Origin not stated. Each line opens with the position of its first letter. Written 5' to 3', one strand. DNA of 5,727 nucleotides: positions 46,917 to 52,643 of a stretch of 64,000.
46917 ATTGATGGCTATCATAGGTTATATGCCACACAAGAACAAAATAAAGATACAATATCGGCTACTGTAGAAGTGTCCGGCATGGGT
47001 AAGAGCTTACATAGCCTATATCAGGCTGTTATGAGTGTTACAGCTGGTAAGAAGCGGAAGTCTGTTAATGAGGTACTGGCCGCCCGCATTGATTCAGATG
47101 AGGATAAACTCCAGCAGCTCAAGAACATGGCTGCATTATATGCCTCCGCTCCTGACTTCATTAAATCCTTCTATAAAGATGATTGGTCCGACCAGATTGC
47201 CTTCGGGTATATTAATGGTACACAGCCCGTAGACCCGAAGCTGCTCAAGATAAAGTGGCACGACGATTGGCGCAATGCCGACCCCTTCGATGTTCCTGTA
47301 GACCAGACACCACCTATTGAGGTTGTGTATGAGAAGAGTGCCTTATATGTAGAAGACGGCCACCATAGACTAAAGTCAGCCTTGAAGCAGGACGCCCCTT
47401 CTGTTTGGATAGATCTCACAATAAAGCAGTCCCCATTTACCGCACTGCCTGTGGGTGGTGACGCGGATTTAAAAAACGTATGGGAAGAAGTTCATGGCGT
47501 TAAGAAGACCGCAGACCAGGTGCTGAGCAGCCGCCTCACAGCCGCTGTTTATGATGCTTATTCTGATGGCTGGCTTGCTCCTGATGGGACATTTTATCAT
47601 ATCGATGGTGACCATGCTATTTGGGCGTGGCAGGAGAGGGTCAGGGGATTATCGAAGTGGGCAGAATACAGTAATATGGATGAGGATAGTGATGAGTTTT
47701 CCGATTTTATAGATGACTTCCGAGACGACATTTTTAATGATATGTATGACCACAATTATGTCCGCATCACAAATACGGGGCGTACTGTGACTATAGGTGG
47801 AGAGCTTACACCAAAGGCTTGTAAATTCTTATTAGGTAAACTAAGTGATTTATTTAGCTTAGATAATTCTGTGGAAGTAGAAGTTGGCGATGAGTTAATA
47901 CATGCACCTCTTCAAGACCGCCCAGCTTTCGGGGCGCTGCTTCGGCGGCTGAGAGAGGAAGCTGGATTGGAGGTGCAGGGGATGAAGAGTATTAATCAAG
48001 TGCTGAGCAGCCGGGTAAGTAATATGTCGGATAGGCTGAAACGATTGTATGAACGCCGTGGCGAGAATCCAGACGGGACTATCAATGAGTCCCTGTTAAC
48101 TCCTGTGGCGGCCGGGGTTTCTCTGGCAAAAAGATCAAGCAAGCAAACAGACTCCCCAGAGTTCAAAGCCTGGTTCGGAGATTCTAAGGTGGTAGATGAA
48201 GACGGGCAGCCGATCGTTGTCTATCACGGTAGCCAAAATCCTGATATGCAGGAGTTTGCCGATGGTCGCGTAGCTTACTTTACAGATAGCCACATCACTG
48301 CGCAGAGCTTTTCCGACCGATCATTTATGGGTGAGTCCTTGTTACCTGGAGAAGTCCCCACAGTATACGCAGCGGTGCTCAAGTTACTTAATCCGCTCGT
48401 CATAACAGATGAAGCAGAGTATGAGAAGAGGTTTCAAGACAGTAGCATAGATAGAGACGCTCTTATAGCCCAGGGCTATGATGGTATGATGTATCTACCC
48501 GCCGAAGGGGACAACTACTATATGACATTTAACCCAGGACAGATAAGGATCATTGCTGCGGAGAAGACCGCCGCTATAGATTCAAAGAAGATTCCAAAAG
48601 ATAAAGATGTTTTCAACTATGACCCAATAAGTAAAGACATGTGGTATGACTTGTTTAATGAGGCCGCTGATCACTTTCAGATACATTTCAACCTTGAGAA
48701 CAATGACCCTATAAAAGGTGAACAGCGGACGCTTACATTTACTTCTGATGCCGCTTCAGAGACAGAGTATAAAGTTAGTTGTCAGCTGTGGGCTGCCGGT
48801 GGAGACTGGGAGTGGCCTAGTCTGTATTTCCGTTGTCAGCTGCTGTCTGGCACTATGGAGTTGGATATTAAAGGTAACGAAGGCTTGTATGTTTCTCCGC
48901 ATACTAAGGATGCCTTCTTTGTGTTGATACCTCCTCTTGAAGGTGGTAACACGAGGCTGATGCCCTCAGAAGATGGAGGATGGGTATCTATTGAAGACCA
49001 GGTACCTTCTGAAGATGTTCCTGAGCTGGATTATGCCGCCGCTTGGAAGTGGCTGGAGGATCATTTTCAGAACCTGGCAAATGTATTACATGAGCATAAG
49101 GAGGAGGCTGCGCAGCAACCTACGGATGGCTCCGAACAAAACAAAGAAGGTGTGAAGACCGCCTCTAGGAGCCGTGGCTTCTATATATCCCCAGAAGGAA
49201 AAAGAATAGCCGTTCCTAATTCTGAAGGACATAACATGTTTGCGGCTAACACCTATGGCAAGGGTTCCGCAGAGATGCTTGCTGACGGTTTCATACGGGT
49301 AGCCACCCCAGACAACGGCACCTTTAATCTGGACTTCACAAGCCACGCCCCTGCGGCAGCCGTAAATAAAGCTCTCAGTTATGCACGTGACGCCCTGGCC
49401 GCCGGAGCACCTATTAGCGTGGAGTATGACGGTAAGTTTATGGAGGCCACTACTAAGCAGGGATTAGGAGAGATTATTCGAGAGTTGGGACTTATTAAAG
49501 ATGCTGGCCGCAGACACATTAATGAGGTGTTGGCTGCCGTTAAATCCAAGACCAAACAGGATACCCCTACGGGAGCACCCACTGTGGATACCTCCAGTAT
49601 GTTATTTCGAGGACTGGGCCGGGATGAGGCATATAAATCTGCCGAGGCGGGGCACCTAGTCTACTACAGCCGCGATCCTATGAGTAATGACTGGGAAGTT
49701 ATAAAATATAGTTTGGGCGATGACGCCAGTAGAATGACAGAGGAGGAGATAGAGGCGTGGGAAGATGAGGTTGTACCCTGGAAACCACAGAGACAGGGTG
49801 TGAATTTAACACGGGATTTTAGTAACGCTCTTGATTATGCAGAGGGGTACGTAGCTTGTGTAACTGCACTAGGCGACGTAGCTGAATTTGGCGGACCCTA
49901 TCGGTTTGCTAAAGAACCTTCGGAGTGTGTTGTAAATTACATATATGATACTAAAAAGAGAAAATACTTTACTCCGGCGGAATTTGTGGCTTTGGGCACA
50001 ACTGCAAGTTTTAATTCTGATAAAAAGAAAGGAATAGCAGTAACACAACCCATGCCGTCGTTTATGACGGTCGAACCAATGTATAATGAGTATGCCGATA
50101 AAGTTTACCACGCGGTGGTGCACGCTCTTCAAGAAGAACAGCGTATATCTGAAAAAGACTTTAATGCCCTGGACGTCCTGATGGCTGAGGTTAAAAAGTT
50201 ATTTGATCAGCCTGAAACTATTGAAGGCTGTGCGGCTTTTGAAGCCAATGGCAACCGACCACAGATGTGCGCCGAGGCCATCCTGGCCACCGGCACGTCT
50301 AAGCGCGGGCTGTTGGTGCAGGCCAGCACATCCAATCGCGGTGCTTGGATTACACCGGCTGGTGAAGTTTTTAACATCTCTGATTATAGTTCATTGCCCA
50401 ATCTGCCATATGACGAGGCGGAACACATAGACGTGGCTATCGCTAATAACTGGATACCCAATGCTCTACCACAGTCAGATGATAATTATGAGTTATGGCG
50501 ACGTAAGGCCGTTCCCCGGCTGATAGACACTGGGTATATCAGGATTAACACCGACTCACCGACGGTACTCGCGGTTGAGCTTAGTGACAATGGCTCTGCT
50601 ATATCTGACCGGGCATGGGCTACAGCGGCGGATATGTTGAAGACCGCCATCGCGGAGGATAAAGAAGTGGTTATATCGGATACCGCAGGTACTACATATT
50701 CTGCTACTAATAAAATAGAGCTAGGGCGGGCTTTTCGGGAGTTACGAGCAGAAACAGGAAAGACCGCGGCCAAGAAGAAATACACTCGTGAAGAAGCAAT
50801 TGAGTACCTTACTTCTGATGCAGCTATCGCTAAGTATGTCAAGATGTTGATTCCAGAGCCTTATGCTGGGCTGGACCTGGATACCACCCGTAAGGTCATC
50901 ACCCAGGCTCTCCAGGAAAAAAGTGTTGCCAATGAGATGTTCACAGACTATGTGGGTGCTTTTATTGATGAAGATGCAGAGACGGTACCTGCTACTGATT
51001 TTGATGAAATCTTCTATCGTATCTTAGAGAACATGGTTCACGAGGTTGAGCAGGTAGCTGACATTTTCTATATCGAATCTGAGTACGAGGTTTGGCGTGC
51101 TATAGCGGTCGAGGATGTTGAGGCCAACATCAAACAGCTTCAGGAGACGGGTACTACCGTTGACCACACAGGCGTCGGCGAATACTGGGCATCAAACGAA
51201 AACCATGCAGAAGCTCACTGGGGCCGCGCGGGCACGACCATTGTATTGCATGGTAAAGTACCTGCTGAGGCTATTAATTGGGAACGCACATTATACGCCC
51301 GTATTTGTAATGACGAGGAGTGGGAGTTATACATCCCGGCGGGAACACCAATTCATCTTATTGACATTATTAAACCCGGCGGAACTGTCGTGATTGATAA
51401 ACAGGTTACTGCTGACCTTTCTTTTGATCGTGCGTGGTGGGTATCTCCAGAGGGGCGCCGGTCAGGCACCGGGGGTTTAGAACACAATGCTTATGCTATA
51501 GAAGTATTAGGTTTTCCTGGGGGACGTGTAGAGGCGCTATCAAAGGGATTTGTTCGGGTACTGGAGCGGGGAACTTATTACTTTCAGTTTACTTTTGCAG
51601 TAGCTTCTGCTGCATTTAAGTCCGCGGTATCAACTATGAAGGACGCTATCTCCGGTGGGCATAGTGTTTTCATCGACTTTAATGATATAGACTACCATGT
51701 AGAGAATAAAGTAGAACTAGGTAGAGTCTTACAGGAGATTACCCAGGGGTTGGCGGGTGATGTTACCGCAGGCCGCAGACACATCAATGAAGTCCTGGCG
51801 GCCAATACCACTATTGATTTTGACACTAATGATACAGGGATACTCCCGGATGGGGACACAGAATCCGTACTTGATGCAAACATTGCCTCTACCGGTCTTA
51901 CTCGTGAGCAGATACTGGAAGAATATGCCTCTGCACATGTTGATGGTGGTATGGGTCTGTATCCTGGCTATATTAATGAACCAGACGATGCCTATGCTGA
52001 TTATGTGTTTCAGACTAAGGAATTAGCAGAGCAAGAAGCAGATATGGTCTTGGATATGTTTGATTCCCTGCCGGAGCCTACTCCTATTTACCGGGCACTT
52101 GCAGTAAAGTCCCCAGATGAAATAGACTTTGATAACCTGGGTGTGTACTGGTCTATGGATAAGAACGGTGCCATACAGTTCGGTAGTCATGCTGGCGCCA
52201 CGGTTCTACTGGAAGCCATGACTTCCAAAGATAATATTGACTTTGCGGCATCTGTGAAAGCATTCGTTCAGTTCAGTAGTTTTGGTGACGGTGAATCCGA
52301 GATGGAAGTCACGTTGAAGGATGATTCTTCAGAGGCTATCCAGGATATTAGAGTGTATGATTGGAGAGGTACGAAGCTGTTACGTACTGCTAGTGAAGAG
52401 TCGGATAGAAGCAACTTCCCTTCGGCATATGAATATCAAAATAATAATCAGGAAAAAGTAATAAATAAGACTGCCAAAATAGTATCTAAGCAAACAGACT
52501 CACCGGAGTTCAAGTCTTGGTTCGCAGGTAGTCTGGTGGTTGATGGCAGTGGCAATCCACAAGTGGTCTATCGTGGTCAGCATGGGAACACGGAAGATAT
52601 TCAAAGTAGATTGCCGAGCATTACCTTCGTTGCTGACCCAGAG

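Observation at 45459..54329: Giant 2956-aa modular ORF reads as a phage polyvalent protein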

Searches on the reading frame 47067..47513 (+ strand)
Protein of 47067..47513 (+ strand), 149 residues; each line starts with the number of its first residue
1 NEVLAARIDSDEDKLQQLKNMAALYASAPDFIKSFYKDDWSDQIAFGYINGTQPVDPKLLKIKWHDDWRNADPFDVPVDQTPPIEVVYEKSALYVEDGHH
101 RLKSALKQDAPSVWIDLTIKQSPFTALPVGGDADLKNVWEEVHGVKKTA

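Call 27: search_protein_families(library=pfam, proteins=[window:47067-47513:+], max_evalue=5)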
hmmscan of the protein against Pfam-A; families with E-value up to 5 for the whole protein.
window:47067-47513:+ (149 aa): 3 families
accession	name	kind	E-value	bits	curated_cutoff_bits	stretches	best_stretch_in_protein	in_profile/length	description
PF08857.17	ParBc_2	-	0.015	15.9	23.6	1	82-118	43-79/158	Putative ParB-like nuclease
PF06245.16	DUF1015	-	0.034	13.5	25.8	1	89-107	202-220/325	Protein of unknown function (DUF1015)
PF23719.1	VapB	-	0.19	12.3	27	1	86-109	62-86/97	Antitoxin VapB-like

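Call 43: search_solved_structures(query=window:47094-47498:+, max_evalue=10)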
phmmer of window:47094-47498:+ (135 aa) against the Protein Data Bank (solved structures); distinct sequences matched with E-value up to 10: 1.
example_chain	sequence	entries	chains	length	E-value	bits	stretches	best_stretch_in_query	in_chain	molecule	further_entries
5xy3_M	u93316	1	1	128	0.37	13.7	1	7-36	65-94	Ribosomal protein L14, putative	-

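Call 51: search_solved_structures(query=A5, max_evalue=10)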
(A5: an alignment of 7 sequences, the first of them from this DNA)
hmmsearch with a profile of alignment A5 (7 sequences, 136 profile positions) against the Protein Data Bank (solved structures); distinct sequences matched with E-value up to 10: 19.
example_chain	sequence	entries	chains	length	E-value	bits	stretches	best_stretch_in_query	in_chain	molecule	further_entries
5ujd_A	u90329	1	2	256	9.3e-06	29.1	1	40-106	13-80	Siderophore biosynthesis protein SbnI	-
6nr6_A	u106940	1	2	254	1.1e-05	28.9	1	40-106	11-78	Bifunctional transcriptional regulator/O-phospho-L-serine synthase SbnI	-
5uje_A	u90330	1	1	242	0.0001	25.8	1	41-104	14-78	SbnI protein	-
3hy2_X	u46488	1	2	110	0.0055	20.1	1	66-106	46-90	Sulfiredoxin-1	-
7lj1_a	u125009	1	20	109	0.0056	20.1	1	66-106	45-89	Sulfiredoxin-1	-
2rii_X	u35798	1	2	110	0.0057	20.1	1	66-106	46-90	Sulfiredoxin-1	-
1xw3_A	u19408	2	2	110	0.0057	20.1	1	66-106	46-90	SULFIREDOXIN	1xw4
3cyi_A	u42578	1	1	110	0.0059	20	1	66-106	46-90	Sulfiredoxin-1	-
1yzs_A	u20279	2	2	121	0.0073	19.7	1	66-106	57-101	sulfiredoxin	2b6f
6ky4_A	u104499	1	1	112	0.024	18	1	70-112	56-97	Sulfiredoxin, chloroplastic/mitochondrial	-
1vk1_A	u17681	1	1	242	0.026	17.9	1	35-106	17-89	Conserved hypothetical protein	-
5x0b_A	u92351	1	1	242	0.091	16.2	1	37-105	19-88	Free serine kinase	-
7nfu_A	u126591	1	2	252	0.19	15.1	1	56-108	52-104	Nucleoid occlusion protein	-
5x0e_A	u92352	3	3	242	0.21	15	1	37-105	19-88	Free serine kinase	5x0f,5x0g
7ng0_A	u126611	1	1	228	0.27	14.7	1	66-108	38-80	Nucleoid occlusion protein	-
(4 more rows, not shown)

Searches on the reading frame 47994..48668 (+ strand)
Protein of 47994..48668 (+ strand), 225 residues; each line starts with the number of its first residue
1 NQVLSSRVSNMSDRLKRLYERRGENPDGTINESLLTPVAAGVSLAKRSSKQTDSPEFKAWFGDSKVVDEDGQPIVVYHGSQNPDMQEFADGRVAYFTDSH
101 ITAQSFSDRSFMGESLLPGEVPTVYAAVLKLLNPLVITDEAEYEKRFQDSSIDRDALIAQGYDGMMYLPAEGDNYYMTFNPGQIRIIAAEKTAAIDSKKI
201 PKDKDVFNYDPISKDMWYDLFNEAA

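Call 27: search_protein_families(library=pfam, proteins=[window:47994-48668:+], max_evalue=5)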
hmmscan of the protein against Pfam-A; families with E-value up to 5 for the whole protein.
window:47994-48668:+ (225 aa): 2 families
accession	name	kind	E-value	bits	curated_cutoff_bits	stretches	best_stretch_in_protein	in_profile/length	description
PF18760.7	ART-PolyVal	-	1.6e-12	48.8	31.2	1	68-190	1-136/140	ADP-Ribosyltransferase in polyvalent proteins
PF19884.4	DUF6357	-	0.088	12.2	26.3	1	127-163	83-119/415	Family of unknown function (DUF6357)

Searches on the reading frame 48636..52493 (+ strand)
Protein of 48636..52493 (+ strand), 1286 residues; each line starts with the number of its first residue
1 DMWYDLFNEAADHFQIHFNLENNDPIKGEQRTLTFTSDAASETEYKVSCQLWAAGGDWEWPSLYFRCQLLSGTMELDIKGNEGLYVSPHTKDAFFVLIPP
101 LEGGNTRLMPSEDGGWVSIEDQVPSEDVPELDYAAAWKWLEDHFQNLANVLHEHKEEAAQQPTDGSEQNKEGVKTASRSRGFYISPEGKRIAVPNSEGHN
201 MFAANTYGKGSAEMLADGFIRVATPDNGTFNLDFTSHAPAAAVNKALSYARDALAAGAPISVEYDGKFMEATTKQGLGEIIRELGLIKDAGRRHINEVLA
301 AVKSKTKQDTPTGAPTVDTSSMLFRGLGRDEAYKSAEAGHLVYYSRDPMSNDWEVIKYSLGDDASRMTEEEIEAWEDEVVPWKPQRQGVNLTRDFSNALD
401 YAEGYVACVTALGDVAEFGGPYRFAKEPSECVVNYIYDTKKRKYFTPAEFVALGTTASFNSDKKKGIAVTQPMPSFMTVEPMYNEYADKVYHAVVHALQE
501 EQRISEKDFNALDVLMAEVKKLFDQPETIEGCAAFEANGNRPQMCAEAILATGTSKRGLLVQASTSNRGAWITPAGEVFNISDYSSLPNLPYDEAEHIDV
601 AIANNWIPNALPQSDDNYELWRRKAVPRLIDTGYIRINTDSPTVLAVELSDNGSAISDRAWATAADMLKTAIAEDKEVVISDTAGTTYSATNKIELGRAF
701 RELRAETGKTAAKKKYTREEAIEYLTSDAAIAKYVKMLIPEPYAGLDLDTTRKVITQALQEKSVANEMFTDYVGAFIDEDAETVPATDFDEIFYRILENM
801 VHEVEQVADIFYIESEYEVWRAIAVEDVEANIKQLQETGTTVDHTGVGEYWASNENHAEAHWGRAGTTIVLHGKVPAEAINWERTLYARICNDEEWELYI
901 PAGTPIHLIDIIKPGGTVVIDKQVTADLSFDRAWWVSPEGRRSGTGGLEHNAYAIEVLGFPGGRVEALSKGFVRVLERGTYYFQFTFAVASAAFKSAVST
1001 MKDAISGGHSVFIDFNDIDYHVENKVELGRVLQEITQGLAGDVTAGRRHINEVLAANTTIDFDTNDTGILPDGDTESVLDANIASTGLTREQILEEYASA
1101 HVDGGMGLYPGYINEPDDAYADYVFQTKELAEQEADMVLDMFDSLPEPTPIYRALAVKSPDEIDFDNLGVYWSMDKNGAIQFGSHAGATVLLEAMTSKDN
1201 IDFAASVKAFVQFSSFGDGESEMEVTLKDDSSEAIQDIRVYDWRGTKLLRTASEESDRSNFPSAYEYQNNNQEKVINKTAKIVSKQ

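Call 29: find_homologous_proteins(query=window:48636-52493:+, max_evalue=0.001)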
Query window:48636-52493:+ (1286 aa): 1 proteins with E <= 0.001 among 8000 candidates.
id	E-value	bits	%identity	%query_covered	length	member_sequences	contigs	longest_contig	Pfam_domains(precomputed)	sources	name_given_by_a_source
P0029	1.5e-50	190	47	11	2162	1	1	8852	PF18760.8,PF02195.27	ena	-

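Call 35: search_protein_families(library=pfam, alignment_id=A2, max_evalue=0.001)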
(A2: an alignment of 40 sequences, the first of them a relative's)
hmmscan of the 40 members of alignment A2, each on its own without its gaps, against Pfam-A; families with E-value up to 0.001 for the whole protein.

A. member 1, P0029 (2162 aa): 1 family
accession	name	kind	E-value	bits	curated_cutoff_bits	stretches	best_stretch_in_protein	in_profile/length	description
PF18760.7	ART-PolyVal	-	1.1e-56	191.9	31.2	3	482-611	1-140/140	ADP-Ribosyltransferase in polyvalent proteins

B. families by the number of members that match (of 40 scanned): 20 families
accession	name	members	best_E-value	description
PF13563.12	2_5_RNA_ligase2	9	3.7e-12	2'-5' RNA ligase superfamily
PF18760.7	ART-PolyVal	6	1.1e-56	ADP-Ribosyltransferase in polyvalent proteins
PF23474.1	Acb1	5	2.3e-09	Anti-CBASS protein Acb1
PF10469.15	AKAP7_NLS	2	4.2e-05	AKAP7 2'5' RNA ligase-like domain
PF00583.31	Acetyltransf_1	2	6.3e-05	Acetyltransferase (GNAT) family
PF15891.11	Nuc_deoxyri_tr2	2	6.4e-05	Nucleoside 2-deoxyribosyltransferase like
PF01451.26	LMWPc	1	3.6e-23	Low molecular weight phosphotyrosine protein phosphatase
PF03412.21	Peptidase_C39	1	1.7e-16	Peptidase C39 family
PF13529.12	Peptidase_C39_2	1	3.6e-14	Peptidase_C39 like family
PF18974.5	DUF5710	1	7.6e-13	Domain of unknown function (DUF5710)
PF16151.10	DUF4859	1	1.3e-06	Domain of unknown function (DUF4859)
PF18905.5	DUF5661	1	9.8e-06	Protein of unknown function (DUF5661)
PF08683.16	CAMSAP_CKK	1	0.00013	Microtubule-binding calmodulin-regulated spectrin-associated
PF21268.3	Helic-prim_T7_N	1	0.00013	Bacteriophage T7 DNA helicase/primase, N-terminal a+b fold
PF13508.13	Acetyltransf_7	1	0.00015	Acetyltransferase (GNAT) domain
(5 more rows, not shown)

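Call 127: find_encoding_contigs(protein=P0029, flank=5000, max_places=1)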
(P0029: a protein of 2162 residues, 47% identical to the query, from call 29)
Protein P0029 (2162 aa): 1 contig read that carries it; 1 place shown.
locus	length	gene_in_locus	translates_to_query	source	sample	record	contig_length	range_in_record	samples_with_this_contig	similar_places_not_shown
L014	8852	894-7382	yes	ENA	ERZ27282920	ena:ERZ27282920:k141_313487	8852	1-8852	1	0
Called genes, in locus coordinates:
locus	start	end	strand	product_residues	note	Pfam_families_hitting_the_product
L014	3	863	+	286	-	?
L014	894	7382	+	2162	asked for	PF02195:ParB_N (faint), PF18760:ART-PolyVal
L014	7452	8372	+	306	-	-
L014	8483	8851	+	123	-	?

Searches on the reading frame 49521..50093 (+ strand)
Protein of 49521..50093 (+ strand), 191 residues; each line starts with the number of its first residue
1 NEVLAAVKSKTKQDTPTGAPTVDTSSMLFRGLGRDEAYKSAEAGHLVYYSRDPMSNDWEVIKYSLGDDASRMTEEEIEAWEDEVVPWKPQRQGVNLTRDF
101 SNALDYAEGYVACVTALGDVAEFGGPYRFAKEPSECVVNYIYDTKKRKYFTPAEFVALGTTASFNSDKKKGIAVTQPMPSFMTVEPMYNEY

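Call 27: search_protein_families(library=pfam, proteins=[window:49521-50093:+], max_evalue=5)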
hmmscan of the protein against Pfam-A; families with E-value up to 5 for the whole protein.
window:49521-50093:+ (191 aa): 0 families

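Call 64: search_solved_structures(query=window:49545-50093:+, max_evalue=10)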
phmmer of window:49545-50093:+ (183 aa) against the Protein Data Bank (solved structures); distinct sequences matched with E-value up to 10: 6.
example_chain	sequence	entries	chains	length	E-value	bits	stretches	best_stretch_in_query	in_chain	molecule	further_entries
7jv2_L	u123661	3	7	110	0.019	17.6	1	103-149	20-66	S2H13 Fab light chain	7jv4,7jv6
6a3w_B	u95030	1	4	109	0.029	17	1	87-119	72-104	utomilumab VL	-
6wh9_F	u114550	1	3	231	0.067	15.8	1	103-149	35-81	1D10 (Fab light chain)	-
6mts_L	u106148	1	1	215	0.15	14.7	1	103-148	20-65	Antibody VRC43.03 Fab light chain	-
6mi2_B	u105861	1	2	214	0.21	14.2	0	87-120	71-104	Utomilumab Fab lambda chain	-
9e3l_J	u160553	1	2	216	0.75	12.4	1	103-149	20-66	PERT-169 LC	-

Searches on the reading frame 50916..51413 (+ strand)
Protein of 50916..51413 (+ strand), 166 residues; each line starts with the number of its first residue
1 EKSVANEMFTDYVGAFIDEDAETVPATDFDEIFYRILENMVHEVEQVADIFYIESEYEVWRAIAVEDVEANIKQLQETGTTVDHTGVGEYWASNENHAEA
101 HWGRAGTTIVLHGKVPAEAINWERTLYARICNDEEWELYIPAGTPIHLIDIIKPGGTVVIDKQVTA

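Call 90: predict_structure(alignment_id=A8)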
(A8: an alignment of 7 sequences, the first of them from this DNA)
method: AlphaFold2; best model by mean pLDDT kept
length: 166 residues; sequences in the alignment: 7
mean_pLDDT: 74.8   pTM: 0.66
mean pLDDT of the five models: 74.8, 73.4, 71.6, 70.3, 69.4
residues with pLDDT >= 90: 26; 70-90: 68; 50-70: 62; < 50: 10
segments of 3 or more residues with pLDDT < 50: 1-3, 83-88
pLDDT, mean of each block of 10 residues (from residue 1): 52 61 62 65 59 82 87 83 55 84 73 91 77 75 90 93 87
secondary structure, 60 per line:
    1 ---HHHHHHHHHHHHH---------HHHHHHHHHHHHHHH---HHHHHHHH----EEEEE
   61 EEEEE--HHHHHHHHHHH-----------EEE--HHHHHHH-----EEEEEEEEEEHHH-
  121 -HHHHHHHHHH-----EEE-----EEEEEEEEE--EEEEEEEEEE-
elements in order: H4-16 H26-40 H44-51 E56-65 H68-78 E90-92 H95-101 E107-116 H122-131 E137-139 E145-153 E156-165

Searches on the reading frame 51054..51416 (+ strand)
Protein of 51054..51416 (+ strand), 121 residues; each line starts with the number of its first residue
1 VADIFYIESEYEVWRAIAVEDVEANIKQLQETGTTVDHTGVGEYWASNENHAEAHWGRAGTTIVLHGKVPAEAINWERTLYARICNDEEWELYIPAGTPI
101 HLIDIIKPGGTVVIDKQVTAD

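Call 62: find_homologous_proteins(query=A6, max_evalue=0.01)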
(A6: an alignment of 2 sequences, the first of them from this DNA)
Query A6 (2 sequences): 51 candidates shared short words with the query, none scored E <= 0.01.

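Call 63: search_solved_structures(query=A6, max_evalue=10)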
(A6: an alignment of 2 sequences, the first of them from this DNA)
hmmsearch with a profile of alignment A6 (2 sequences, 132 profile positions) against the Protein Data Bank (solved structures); distinct sequences matched with E-value up to 10: 0.
